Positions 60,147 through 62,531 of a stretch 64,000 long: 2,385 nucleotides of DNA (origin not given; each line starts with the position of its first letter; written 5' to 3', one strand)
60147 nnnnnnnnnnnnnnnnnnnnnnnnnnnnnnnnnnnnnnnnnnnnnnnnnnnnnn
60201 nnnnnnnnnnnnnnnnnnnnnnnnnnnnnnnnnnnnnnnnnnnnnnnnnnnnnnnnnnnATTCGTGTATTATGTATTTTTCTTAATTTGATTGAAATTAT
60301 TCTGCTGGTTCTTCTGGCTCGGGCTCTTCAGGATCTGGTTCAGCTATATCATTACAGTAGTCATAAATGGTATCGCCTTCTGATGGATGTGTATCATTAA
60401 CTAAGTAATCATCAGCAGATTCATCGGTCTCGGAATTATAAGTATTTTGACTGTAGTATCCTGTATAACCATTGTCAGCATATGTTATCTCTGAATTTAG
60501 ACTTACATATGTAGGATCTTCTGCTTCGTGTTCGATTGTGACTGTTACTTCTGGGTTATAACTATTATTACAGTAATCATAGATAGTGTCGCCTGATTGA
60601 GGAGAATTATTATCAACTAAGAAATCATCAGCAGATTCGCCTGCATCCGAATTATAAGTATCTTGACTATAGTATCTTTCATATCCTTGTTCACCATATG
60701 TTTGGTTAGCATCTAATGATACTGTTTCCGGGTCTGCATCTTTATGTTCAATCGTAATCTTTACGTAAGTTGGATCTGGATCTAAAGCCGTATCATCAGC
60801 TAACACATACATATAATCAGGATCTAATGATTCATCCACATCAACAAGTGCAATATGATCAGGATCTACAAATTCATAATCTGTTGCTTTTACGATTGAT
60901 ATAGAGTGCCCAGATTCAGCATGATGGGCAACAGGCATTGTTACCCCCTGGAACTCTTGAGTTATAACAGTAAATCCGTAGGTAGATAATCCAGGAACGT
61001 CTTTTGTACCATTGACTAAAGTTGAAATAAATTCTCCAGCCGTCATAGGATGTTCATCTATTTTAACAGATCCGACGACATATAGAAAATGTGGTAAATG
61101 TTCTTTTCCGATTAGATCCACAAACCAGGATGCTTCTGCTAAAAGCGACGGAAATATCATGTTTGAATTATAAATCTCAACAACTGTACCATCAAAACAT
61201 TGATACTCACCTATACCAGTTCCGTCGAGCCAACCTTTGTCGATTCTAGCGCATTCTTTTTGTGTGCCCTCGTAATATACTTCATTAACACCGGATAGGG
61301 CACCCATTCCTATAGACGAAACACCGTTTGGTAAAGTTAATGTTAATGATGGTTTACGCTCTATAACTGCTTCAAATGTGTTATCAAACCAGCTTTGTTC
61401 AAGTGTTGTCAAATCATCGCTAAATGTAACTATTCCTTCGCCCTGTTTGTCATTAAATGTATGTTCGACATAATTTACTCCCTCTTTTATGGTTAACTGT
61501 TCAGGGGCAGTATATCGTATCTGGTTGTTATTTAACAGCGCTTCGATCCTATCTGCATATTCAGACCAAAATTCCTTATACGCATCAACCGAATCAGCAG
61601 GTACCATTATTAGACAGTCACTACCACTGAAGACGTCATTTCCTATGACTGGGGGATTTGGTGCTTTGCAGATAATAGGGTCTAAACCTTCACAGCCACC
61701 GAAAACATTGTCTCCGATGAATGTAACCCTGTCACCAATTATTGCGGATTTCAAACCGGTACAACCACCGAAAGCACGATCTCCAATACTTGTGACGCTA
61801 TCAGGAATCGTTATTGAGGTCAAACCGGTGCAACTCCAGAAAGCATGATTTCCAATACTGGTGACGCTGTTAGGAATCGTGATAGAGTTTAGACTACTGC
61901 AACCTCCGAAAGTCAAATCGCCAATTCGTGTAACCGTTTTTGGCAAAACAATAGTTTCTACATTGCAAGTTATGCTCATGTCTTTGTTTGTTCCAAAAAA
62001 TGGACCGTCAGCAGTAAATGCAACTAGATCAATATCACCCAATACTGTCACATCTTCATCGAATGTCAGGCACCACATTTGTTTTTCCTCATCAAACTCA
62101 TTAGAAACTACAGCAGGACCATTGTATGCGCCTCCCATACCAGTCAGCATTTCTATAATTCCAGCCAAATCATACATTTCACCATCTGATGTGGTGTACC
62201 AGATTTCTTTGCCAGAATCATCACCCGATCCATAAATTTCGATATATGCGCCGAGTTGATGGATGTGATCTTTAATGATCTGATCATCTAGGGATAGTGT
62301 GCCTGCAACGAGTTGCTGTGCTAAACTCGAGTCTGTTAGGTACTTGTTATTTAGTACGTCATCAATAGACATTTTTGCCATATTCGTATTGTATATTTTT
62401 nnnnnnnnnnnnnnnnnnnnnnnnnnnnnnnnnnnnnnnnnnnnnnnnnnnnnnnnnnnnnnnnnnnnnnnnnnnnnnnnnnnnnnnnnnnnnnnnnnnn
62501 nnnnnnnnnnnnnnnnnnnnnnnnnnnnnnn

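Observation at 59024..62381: Paralogous BspA-LRR receptor-binding-like genes with near-identical 5-prime ends and shared internal DNA segments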

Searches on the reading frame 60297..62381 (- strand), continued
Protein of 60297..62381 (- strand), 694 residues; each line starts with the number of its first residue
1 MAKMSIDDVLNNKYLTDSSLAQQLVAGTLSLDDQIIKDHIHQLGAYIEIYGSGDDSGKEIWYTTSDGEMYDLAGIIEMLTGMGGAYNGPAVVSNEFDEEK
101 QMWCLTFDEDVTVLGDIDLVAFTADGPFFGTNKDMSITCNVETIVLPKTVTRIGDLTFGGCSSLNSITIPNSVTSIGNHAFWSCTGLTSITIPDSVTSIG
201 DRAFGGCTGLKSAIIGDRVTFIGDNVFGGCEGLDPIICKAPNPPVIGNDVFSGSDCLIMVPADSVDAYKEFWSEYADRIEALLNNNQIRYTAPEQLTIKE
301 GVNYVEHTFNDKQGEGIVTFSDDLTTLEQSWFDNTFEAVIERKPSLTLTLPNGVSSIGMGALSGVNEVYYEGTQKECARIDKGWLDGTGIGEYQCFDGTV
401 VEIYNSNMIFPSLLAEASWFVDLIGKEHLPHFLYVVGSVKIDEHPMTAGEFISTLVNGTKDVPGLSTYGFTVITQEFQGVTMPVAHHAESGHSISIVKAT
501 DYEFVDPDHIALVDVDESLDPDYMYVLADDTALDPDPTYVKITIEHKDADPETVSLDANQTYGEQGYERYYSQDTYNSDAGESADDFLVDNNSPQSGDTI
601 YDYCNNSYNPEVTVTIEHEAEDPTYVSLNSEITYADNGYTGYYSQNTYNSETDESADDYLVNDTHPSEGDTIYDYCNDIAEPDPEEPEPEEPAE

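Call 50: predict_structure(alignment_id=A6)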
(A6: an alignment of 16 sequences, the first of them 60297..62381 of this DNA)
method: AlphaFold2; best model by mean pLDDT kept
length: 694 residues; sequences in the alignment: 16
mean_pLDDT: 80.7   pTM: 0.59
mean pLDDT of the five models: 80.7, 80.6, 80.2, 79.1, 76.6
residues with pLDDT >= 90: 224; 70-90: 356; 50-70: 54; < 50: 60
segments of 3 or more residues with pLDDT < 50: 1-4, 12-15, 29-54, 133-137, 681-694
pLDDT, mean of each block of 10 residues (from residue 1): 48 50 54 35 31 60 78 73 82 71 84 83 79 55 84 88 84 93 88 94 91 92 92 87 93 86 92 92 92 90 92 90 91 82 74 91 89 88 79 89 90 86 88 85 86 88 87 74 88 89 83 80 89 62 89 83 84 81 84 85 71 85 87 88 87 84 89 84 43 35
secondary structure, 60 per line:
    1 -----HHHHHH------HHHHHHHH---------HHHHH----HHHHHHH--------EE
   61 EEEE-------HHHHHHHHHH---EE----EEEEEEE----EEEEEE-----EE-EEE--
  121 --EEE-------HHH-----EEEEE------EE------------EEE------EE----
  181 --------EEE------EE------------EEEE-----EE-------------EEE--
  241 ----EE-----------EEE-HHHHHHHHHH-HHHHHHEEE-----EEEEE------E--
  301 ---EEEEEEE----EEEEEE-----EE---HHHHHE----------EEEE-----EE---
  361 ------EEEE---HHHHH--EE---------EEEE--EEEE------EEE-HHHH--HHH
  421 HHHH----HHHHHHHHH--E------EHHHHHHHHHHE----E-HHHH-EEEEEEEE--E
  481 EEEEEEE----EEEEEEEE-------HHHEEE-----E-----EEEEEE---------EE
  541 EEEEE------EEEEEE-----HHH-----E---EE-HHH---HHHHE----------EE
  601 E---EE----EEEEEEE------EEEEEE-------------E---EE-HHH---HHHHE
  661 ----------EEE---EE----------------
elements in order (helices of 4 or more, strands of 3 or more residues): H6-11 H18-25 H35-39 H44-50 E59-64 H72-81 E91-97 E102-107 E116-118 E123-125 E141-145 E166-168 E189-191 E212-215 E236-238 E258-260 H262-271 H273-278 E279-281 E287-291 E304-310 E315-320 H331-335 E347-350 E367-370 H374-378 E392-395 E398-401 E408-410 H412-415 H418-424 H429-437 H448-457 H465-468 E470-477 E480-487 E492-499 E510-512 E524-529 E539-545 E552-557 H584-587 E599-601 E611-617 E624-629 H656-659 E671-673

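Call 58: fold_search(model_id=the predicted structure, library=viral)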
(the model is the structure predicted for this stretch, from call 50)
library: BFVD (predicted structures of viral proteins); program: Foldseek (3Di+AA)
matches with E <= 10: 316; with E <= 0.001: 15
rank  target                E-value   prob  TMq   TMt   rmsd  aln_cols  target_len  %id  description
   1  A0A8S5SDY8            6.3e-12  1.00  0.21  0.44  14.9       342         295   22  Leucine-rich repeat protein [Siphoviridae sp. ctnpt50]
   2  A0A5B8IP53            2.9e-09  1.00  0.16  0.32  13.3       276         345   26  Leucine rich repeat protein [Mimiviridae sp. ChoanoV1]
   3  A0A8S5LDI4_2          3.0e-09  1.00  0.16  0.11   9.7       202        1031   25  Leucine-rich repeat protein [Siphoviridae sp. ctCCX1]
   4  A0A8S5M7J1            1.1e-07  1.00  0.14  0.09   0.6       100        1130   51  Leucine-rich repeat protein [Siphoviridae sp. ctrgt10]
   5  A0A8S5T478            1.8e-06  1.00  0.12  0.18  18.7       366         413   17  Leucine-rich repeat protein (Fragment) [Siphoviridae sp. ctn8e14]
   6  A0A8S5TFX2            6.2e-06  1.00  0.14  0.07  15.6       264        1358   16  Leucine-rich repeat protein [Myoviridae sp. ctIty1]
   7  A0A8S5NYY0            7.2e-06  1.00  0.15  0.21   6.2       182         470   19  Leucine-rich repeat protein [Siphoviridae sp. ct6bb17]
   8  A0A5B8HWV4            2.4e-05  1.00  0.15  0.18   5.9       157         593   24  Leucine rich repeat protein [Mimiviridae sp. ChoanoV1]
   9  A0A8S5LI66            9.4e-05  0.99  0.14  0.15  16.6       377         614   14  Tail sheath protein [Myoviridae sp. ctFCq8]
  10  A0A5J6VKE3            1.3e-04  1.00  0.15  0.16  16.3       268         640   15  Leucine rich repeat protein [Megaviridae environmental sample]
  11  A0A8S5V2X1            1.8e-04  0.75  0.11  0.07  17.2       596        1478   10  Leucine rich repeat protein [Siphoviridae sp. ct0Bp21]
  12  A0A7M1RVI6            2.1e-04  1.00  0.09  0.12  14.7       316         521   14  Leucine-rich repeat domain-containing protein [uncultured phage cr273_1]
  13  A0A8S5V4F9            4.7e-04  1.00  0.16  0.22  17.8       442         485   13  Uncharacterized protein [Siphoviridae sp. ct87j35]
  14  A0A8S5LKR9            6.6e-04  1.00  0.15  0.34  15.4       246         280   17  Leucine-rich repeat protein [Siphoviridae sp. ctKcB20]
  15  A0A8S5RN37            6.6e-04  0.84  0.14  0.12  17.9       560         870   11  Leucine rich repeat protein (Fragment) [virus sp. ctEfN2]
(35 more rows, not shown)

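Call 73: search_protein_families(library=pfam, proteins=[L004:8117-9403:+, P0002, P0004], max_evalue=1)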
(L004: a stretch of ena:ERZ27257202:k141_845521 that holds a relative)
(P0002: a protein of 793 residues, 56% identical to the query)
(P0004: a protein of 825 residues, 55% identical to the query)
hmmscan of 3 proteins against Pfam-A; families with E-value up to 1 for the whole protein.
L004:8117-9403:+ (428 aa): 3 families
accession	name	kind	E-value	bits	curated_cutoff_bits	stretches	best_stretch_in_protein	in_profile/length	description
PF13306.12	LRR_5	-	7.4e-37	126.5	27.7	3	94-183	16-103/127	BspA type Leucine rich repeat region (6 copies)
PF05725.18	FNIP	-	0.017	15.7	21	0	227-237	29-39/44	FNIP Repeat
PF19616.4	DUF6121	-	0.32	11.4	27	0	146-202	18-73/155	Family of unknown function (DUF6121)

P0002 (793 aa): 2 families
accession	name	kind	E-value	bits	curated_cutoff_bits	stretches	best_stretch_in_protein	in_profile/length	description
PF13306.12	LRR_5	-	1.6e-60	203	27.7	4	149-266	11-126/127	BspA type Leucine rich repeat region (6 copies)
PF13855.12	LRR_8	-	0.00036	20.7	27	1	183-222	13-53/61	Leucine rich repeat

P0004 (825 aa): 6 families
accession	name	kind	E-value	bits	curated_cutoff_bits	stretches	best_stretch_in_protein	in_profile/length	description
PF13306.12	LRR_5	-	3.1e-94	312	27.7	3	223-348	1-123/127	BspA type Leucine rich repeat region (6 copies)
PF13855.12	LRR_8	-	4.7e-16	58.7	27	3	199-241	13-56/61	Leucine rich repeat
PF01457.22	Peptidase_M8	-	0.019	14.1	21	0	138-190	467-519/529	Leishmanolysin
PF02981.21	FokI_D1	-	0.064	13.7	25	0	40-85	95-139/156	FokI, recognition domain, subdomain 1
PF12195.14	End_beta_barrel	-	0.33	11.4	35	1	577-622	20-64/83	Beta barrel domain of bacteriophage endosialidase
PF05725.18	FNIP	-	0.54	10.9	21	0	139-150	31-42/44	FNIP Repeat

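Call 94: find_encoding_contigs(protein=window:60297-62381:-, flank=8000, max_places=5)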
Protein window:60297-62381:- (694 aa): no gene with exactly this product is on record in the collection.

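Call 103: search_solved_structures(query=window:60297-62381:-, max_evalue=0.01)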
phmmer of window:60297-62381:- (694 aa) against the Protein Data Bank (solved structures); distinct sequences matched with E-value up to 0.01: 10.
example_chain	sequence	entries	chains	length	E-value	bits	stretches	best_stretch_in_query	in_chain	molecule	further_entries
4fs7_A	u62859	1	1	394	8.9e-49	169.6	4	154-235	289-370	Uncharacterized protein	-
4gt6_A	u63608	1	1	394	2e-45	158.5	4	148-254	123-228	Cell surface protein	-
4h09_A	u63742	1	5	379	2.1e-25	92.3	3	161-293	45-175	Hypothetical leucine rich repeat protein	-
6mlx_A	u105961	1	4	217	6e-23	84.2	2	143-238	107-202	Leucine-rich repeat protein TpLRR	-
4fd0_A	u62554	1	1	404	3e-18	68.7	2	138-212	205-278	Leucine rich hypothetical protein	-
4fdw_A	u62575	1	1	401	6.3e-18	67.6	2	138-211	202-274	leucine rich hypothetical protein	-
3sb4_A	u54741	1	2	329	2.5e-12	49.1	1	142-229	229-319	Hypothetical leucine rich repeat protein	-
4cp6_A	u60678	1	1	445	8e-11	44.1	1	144-227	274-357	CHOLINE BINDING PROTEIN PCPA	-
4oju_A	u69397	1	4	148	1.2e-07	33.7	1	172-240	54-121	hypothetical leucine rich repeat protein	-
2lz0_A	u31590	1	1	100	1.4e-06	30.1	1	198-280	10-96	Uncharacterized protein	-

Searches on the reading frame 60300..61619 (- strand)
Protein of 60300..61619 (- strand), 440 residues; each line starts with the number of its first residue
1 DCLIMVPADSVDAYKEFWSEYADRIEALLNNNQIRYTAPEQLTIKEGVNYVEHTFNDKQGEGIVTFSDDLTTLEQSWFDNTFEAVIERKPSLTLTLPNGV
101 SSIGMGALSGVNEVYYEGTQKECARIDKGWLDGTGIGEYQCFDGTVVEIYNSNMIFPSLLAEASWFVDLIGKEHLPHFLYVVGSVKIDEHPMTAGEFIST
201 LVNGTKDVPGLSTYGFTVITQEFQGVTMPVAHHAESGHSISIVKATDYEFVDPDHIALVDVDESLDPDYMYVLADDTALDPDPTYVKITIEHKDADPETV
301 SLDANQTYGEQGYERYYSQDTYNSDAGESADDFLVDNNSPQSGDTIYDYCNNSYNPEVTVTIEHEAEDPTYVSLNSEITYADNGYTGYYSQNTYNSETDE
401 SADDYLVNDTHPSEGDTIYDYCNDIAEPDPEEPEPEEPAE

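Call 64: predict_structure(alignment_id=A8)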
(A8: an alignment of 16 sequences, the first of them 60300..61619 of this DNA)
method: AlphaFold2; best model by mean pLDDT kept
length: 440 residues; sequences in the alignment: 16
mean_pLDDT: 85.6   pTM: 0.55
mean pLDDT of the five models: 85.6, 80.5, 77.3, 72.2, 68.9
residues with pLDDT >= 90: 190; 70-90: 207; 50-70: 33; < 50: 10
segments of 3 or more residues with pLDDT < 50: 131-134
pLDDT, mean of each block of 10 residues (from residue 1): 76 88 85 90 92 93 93 86 67 84 77 82 73 59 78 87 90 89 88 96 90 96 89 92 89 89 91 86 79 93 89 94 83 93 92 76 93 91 94 87 92 94 72 51
secondary structure, 60 per line:
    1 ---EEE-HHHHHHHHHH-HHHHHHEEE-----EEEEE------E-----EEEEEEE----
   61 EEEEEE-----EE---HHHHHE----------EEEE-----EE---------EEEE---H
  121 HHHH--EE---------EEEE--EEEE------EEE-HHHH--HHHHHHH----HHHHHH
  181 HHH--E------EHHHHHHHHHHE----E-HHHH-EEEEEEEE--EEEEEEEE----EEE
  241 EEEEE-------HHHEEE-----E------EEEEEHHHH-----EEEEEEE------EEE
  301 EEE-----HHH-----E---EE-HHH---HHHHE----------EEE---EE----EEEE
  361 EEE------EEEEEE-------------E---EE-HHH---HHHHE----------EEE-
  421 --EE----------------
elements in order: E4-6 H8-17 H19-24 E25-27 E33-37 E50-56 E61-66 H77-81 E93-96 E113-116 H120-124 E138-141 E144-147 E154-156 H158-161 H164-170 H175-183 H194-203 H211-214 E216-223 E226-233 E238-245 E256-258 E271-275 H276-279 E285-291 E298-303 H330-333 E345-347 E357-363 E370-375 H402-405 E417-419

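Call 73: search_protein_families(library=pfam, proteins=[window:60300-61619:-], max_evalue=1)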
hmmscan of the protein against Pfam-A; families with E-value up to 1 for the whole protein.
window:60300-61619:- (440 aa): 1 family
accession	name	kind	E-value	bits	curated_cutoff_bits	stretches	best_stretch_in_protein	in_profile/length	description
PF06955.19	XET_C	-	0.94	9.8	31.3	0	417-424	28-35/47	Xyloglucan endo-transglycosylase (XET) C-terminus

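Call 75: fold_search(model_id=the predicted structure, library=pdb)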
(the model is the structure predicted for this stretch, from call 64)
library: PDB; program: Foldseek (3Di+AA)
matches with E <= 10: 887; with E <= 0.001: 6
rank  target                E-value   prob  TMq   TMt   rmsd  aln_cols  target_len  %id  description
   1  7rbs_B                2.3e-04  1.00  0.11  0.27  13.2       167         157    8  The crystal structure of Papain-Like Protease of SARS CoV-2, C111S mutant, in complex with human ISG15 (released 2021-09-29)
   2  7eb9_A                3.5e-04  0.95  0.11  0.15  18.6       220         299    6  The structure of the A20-binding inhibitor of NF-kB 1 in complex with tetra-ubiquitin (released 2021-07-21)
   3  6mfs                  5.2e-04  0.99  0.11  0.12  13.6       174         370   11  Mouse talin1 residues 1-138 fused to residues 169-400 in complex with phosphatidylinositol 4,5-bisphosphate (PIP2) (released 2018-09-26)
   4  6oat_B                6.2e-04  0.99  0.11  0.26  11.9       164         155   11  Structure of the Ganjam virus OTU bound to sheep ISG15 (released 2020-01-08)
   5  7s6p_B                7.0e-04  0.99  0.11  0.28  13.1       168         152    8  The crystal structure of human ISG15 (released 2021-09-22)
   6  7sbi_B                9.8e-04  0.99  0.11  0.28  14.9       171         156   14  Tandem diubiquitin-like domain from chicken 2'-5'-oligoadenylate synthetase-like protein (released 2022-01-12)
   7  3u30_A                1.0e-03  0.99  0.10  0.27  14.8       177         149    7  Crystal structure of a linear-specific Ubiquitin fab bound to linear ubiquitin (released 2012-01-18)
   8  6njd_A                1.1e-03  1.00  0.15  0.33  10.8       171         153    8  Crystal structure of RavD (residues 1-200) from Legionella pneumophila (strain Corby) complexed with Met-1 linked di-u (released 2019-05-22)
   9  7sbi_A                1.2e-03  0.99  0.11  0.29  14.8       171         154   15  Tandem diubiquitin-like domain from chicken 2'-5'-oligoadenylate synthetase-like protein (released 2022-01-12)
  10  5chf_B                1.2e-03  0.99  0.11  0.28  12.8       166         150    8  Crystal structure of murine ISG15 in space group P21212 (released 2016-09-28)
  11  8t48_A                1.3e-03  0.98  0.14  0.27   9.3       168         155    8  The N4BP1 CUE-like domain in complex with linear di-Ubiquitin (released 2024-03-13)
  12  6vgu                  1.4e-03  0.99  0.11  0.13  10.7       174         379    9  Crystal structure of FERM-folded talin head domain bound to the NPLY motif of beta3-integrin (released 2020-12-16)
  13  3b0a_D                1.7e-03  0.98  0.12  0.26   9.2       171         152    8  Crystal structure of the mouse HOIL1-L-NZF in complex with linear di-ubiquitin (released 2011-12-14)
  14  5chf_A                1.8e-03  0.99  0.11  0.28  12.9       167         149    9  Crystal structure of murine ISG15 in space group P21212 (released 2016-09-28)
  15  8fso                  2.0e-03  0.99  0.11  0.13  11.2       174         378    9  Crystal structure of integrin beta-6 tail bound to the FERM-folded talin head domain (released 2024-10-16)
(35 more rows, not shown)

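Call 78: search_dna_similar(query=window:60300-61619:-, collection=phages, mode=protein, max_rows=15, max_evalue=0.001)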
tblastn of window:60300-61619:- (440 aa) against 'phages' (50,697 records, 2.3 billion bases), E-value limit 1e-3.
No match.

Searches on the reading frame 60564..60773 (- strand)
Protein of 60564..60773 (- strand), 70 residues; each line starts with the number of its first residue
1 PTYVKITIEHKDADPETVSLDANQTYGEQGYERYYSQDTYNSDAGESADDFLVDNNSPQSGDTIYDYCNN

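Call 85: search_solved_structures(query=A10, max_evalue=10, show_alignments=2)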
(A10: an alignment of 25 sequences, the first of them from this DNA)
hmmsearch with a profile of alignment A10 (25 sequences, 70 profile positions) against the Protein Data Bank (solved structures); distinct sequences matched with E-value up to 10: 1.
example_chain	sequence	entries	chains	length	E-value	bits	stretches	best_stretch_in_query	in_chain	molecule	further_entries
7lhy_A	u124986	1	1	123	0.57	13.4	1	7-52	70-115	SWI/SNF nucleosome remodeling complex component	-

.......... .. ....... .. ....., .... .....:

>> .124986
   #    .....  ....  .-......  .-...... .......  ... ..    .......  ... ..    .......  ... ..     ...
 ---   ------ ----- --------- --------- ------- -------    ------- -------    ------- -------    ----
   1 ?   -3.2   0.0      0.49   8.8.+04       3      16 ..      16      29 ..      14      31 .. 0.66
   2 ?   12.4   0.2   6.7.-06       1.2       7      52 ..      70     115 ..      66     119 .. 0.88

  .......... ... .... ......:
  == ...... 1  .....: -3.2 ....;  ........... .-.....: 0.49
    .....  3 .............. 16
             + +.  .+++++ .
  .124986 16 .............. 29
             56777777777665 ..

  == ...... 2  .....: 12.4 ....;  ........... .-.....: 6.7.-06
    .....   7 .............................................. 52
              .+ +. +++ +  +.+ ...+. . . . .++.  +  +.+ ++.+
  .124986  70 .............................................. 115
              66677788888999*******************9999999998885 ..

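Call 86: search_protein_families(library=pfam, alignment_id=A10, max_evalue=1)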
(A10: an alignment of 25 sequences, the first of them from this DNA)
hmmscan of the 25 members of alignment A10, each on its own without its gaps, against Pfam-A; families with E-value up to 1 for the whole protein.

A. member 1, seq(70 aa): 0 families

B. families by the number of members that match (of 25 scanned): 7 families
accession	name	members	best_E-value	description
PF07559.19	FlgE_D2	1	0.0061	Flagellar basal body protein FlaE D2 domain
PF11611.13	DUF4352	1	0.028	Domain of unknown function (DUF4352)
PF01262.27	AlaDh_PNT_C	1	0.052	Alanine dehydrogenase/PNT, C-terminal domain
PF07202.18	Tcp10_C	1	0.099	T-complex protein 10 C-terminus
PF12087.13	DUF3564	1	0.12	Protein of unknown function (DUF3564)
PF08386.16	Abhydrolase_4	1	0.16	TAP-like protein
PF15313.11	HEXIM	1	0.21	Hexamethylene bis-acetamide-inducible protein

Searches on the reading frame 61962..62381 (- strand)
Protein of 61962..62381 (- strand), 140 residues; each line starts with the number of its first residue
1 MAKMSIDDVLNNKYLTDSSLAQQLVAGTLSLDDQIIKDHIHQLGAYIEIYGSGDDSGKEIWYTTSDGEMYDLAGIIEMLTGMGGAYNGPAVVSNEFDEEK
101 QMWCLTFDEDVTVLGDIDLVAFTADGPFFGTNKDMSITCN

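Call 28: find_homologous_proteins(query=window:61962-62381:-, max_evalue=0.01)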
Query seq(140 aa) (140 aa): 4 proteins with E <= 0.01 among 21 candidates.
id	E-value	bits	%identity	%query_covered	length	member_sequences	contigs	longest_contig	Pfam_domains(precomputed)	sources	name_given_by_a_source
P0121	7.1e-19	86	83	39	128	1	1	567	PF04886.17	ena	-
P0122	1.0e-18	86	77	40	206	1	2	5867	-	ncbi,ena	-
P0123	6.0e-17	80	77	40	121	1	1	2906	-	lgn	-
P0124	3.9e-13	68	64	40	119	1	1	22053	-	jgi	jgi:hypothetical protein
